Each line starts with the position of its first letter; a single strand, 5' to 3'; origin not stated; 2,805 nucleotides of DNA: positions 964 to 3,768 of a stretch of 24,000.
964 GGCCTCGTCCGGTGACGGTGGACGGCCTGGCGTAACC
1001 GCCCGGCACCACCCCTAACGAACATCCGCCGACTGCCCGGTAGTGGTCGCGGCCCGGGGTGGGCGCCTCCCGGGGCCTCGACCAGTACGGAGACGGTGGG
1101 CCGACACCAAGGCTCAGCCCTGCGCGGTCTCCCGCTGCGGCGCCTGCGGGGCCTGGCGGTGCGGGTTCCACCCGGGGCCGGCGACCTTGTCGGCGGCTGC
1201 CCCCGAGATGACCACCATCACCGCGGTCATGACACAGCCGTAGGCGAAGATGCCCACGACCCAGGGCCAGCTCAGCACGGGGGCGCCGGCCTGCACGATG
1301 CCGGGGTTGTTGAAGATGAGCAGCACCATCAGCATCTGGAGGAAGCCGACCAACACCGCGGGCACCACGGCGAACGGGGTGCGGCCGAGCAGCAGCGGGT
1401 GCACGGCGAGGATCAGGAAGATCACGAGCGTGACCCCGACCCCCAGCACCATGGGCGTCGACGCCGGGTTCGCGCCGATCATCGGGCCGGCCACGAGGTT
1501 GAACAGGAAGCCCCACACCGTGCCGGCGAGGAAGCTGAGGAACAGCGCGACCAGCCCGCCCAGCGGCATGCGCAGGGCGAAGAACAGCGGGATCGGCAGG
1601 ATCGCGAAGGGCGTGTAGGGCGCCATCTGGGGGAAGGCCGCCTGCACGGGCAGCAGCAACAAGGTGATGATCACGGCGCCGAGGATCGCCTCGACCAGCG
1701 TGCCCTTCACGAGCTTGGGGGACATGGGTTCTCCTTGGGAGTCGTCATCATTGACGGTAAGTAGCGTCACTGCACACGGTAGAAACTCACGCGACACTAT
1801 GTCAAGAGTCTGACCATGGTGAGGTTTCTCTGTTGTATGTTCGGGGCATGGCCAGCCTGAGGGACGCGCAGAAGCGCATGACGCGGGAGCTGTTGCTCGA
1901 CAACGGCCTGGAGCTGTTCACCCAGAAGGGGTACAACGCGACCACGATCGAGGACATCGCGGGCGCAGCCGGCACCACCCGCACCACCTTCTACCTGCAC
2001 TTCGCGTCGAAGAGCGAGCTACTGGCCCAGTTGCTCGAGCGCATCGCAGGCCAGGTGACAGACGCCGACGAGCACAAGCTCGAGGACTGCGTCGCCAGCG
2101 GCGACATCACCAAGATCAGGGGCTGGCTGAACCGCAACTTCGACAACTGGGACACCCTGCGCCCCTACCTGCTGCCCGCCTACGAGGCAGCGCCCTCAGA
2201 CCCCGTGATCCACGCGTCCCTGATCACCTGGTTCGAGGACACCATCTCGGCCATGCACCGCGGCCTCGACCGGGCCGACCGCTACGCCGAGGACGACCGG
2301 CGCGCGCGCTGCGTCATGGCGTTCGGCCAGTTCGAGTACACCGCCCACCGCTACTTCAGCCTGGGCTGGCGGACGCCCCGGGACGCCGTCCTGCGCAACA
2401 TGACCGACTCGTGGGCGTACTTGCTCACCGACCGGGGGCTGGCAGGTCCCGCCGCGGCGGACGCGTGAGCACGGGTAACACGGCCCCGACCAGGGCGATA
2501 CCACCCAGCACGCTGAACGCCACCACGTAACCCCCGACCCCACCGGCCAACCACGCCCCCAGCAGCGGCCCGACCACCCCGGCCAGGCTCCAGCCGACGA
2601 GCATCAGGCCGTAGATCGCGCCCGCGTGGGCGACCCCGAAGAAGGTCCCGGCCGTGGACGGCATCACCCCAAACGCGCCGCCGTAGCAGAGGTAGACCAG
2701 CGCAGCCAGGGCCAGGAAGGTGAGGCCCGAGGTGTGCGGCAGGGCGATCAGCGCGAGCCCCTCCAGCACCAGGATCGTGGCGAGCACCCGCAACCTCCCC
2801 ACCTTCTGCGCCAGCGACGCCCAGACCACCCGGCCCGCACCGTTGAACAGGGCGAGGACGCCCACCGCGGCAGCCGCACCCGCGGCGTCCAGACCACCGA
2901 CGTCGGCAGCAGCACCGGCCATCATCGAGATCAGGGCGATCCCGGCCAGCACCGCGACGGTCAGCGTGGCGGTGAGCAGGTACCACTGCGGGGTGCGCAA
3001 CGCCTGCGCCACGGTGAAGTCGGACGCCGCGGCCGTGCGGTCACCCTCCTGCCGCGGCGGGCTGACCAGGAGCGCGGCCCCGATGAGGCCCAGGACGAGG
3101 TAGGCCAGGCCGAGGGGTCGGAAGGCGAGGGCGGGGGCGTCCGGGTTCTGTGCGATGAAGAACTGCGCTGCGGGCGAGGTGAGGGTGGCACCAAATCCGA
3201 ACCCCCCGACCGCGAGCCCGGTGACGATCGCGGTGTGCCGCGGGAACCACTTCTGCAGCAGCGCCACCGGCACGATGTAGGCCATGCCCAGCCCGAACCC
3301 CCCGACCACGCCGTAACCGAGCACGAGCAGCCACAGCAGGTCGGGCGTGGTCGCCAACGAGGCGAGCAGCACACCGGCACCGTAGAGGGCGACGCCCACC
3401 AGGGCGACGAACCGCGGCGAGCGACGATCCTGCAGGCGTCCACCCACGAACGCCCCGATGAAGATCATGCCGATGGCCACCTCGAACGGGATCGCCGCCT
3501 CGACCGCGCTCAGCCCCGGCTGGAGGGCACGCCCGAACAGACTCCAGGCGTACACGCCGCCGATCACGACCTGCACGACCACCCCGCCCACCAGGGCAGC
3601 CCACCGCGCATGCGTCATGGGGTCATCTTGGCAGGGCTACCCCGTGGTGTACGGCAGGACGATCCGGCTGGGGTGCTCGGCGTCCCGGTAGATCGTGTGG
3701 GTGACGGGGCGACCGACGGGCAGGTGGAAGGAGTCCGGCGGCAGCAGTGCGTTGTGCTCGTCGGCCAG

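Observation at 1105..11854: A ~10.7 kb accessory block splits the conserved dnaA-dnaN-recF-dciA | gyrB origin synteny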

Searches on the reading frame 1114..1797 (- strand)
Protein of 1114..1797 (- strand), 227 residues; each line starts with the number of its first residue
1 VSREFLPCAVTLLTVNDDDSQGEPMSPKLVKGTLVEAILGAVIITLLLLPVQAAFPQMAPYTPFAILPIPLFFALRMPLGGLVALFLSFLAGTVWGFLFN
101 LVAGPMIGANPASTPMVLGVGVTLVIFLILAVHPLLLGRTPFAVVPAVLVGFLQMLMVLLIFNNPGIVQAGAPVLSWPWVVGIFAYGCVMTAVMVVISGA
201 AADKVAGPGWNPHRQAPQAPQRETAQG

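Call 6: search_protein_families(library=pfam, proteins=[window:1114-1797:-], max_evalue=0.001)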
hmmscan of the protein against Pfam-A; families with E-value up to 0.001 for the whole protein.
window:1114-1797:- (227 aa): 0 families

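Call 15: search_protein_families(library=ncbifam, proteins=[window:1114-1797:-], max_evalue=0.00001)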
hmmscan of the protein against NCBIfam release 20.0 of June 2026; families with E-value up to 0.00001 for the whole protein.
window:1114-1797:- (227 aa): 0 families

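Call 54: search_protein_families(library=pfam, proteins=[window:1114-1725:-], max_evalue=0.01)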
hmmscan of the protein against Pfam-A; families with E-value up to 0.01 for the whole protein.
window:1114-1725:- (203 aa): 0 families
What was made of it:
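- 1114..1725 (-): Membrane protein of 203 aa with about 5-6 hydrophobic segments and no Pfam family. It travels with the block in this clade. No Pfam or NCBIfam hit (calls 6, 15, 54).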

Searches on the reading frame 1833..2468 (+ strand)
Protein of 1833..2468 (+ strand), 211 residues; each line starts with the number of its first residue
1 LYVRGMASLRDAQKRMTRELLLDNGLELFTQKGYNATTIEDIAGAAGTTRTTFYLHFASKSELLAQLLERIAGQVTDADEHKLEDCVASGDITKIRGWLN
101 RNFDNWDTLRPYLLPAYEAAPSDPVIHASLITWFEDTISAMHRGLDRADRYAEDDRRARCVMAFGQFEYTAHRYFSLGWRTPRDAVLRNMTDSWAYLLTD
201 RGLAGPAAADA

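Call 6: search_protein_families(library=pfam, proteins=[window:1833-2468:+], max_evalue=0.001)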
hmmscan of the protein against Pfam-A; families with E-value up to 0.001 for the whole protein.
window:1833-2468:+ (211 aa): 1 family
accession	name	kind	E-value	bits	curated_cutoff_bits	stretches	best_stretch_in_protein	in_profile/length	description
PF00440.29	TetR_N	-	1.5e-16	60.4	24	1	21-66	1-46/47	Bacterial regulatory proteins, tetR family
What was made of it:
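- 1848..2468 (+): TetR-family regulator. It is the only block gene on the plus strand, and its 3' end overlaps the 3' end of MFS1. TetR_N E=1.5e-16 (call 6).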

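Call 15: search_protein_families(library=ncbifam, proteins=[window:1833-2468:+], max_evalue=0.00001)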
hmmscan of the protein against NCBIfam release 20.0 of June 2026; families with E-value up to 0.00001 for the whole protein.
window:1833-2468:+ (211 aa): 15 families
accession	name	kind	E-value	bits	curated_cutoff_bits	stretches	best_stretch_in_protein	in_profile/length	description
NF007949.0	PRK10668.1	equivalog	7.4e-12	45.2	271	1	10-78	5-73/216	multidrug efflux transporter transcriptional repressor AcrR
NF051852.1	efflux_TF_MtrR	exception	7.8e-12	45.4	280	1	12-83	8-77/205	multidrug efflux system transcriptional repressor MtrR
NF041196.1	ScbR_bind_reg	equivalog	1.1e-11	45.2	150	1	16-74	6-64/191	ScbR family autoregulator-binding transcription factor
TIGR03968.1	mycofact_TetR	equivalog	1.3e-11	44.5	224.9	1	15-64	8-57/190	mycofactocin system transcriptional regulator MftR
NF050111.1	TransRegSACE7040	equivalog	2.3e-11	44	250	1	18-83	3-68/186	SACE_7040 family transcriptional regulator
NF007430.0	PRK09975.1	equivalog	7.4e-11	41.6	274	1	11-70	6-65/220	acrEF/envCD operon transcriptional regulator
NF051457.1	acryl_TF_AcuR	equivalog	3.7e-09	36.2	247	1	5-75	6-76/204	acrylate utilization transcriptional regulator AcuR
NF053731.1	TransRegFasRMycb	equivalog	2.9e-08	33.8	330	1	17-84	12-79/199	HTH-type transcriptional activator FasR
NF053878.1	FATransRegFadRBac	equivalog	7.5e-07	29.1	200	1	21-86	8-73/190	fatty acid metabolism transcriptional regulator FadR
NF037937.1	septum_RefZ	equivalog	1.5e-06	28.2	180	1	19-69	2-52/195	forespore capture DNA-binding protein RefZ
NF000040.3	Tn10_TetC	equivalog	3.8e-06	27.2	425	1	19-66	16-63/197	tetracyline resistance-associated transcriptional repressor TetC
NF058643.1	TranRegCurRPseudo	equivalog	5.6e-06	26.1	300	1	16-83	7-74/193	TetR family transcriptional repressor CurR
TIGR03613.1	RutR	equivalog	7.1e-06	26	368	1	16-71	8-63/202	pyrimidine utilization regulatory protein R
NF053516.1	TranRepPrsAVib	equivalog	8.9e-06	25.6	300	0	13-88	3-78/208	TetR family transcriptional repressor PsrA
TIGR03384.1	betaine_BetI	equivalog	9.4e-06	25.4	201.3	0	16-105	8-95/189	choline-binding transcriptional repressor BetI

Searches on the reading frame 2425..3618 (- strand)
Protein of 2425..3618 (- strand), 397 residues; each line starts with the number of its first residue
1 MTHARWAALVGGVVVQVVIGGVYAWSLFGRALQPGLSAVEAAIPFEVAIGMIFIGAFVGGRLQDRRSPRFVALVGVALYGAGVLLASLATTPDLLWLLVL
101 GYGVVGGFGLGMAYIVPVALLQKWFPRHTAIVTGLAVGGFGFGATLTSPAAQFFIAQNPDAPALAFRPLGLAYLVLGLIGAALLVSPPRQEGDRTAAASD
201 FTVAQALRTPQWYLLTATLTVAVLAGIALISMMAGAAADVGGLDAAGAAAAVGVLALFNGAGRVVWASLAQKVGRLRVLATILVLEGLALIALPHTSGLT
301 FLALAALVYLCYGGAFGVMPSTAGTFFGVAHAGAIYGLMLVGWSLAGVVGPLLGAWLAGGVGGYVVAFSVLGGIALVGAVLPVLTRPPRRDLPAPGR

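Call 6: search_protein_families(library=pfam, proteins=[window:2425-3618:-], max_evalue=0.001)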
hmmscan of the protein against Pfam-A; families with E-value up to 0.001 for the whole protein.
window:2425-3618:- (397 aa): 1 family
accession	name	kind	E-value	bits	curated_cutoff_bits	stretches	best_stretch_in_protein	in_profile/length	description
PF07690.21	MFS_1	-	1.4e-28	100.3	33.4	2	46-264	39-256/347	Major Facilitator Superfamily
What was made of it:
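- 2425..3618 (-): MFS transporter 1, last gene of the operon. It is absent from the other copies of the cluster that were examined. MFS_1 (call 6).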

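Call 15: search_protein_families(library=ncbifam, proteins=[window:2425-3618:-], max_evalue=0.00001)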
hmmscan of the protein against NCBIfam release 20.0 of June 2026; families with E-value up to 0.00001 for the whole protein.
window:2425-3618:- (397 aa): 3 families
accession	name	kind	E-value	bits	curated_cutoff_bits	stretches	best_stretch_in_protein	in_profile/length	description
NF049980.1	SfMCT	equivalog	1e-96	323.9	320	1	5-373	1-377/378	L-lactate MFS transporter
TIGR00890.1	2A0111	subfamily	8.1e-55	186.3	374.85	1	5-381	2-377/377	oxalate/formate antiport family MFS transporter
TIGR04259.1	oxa_formateAnti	equivalog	1.6e-35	122.7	335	1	5-385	1-391/405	oxalate/formate MFS antiporter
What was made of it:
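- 2425..3618 (-): NCBIfam SfMCT L-lactate MFS transporter 323.9 bits against a cutoff of 320 (call 15).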
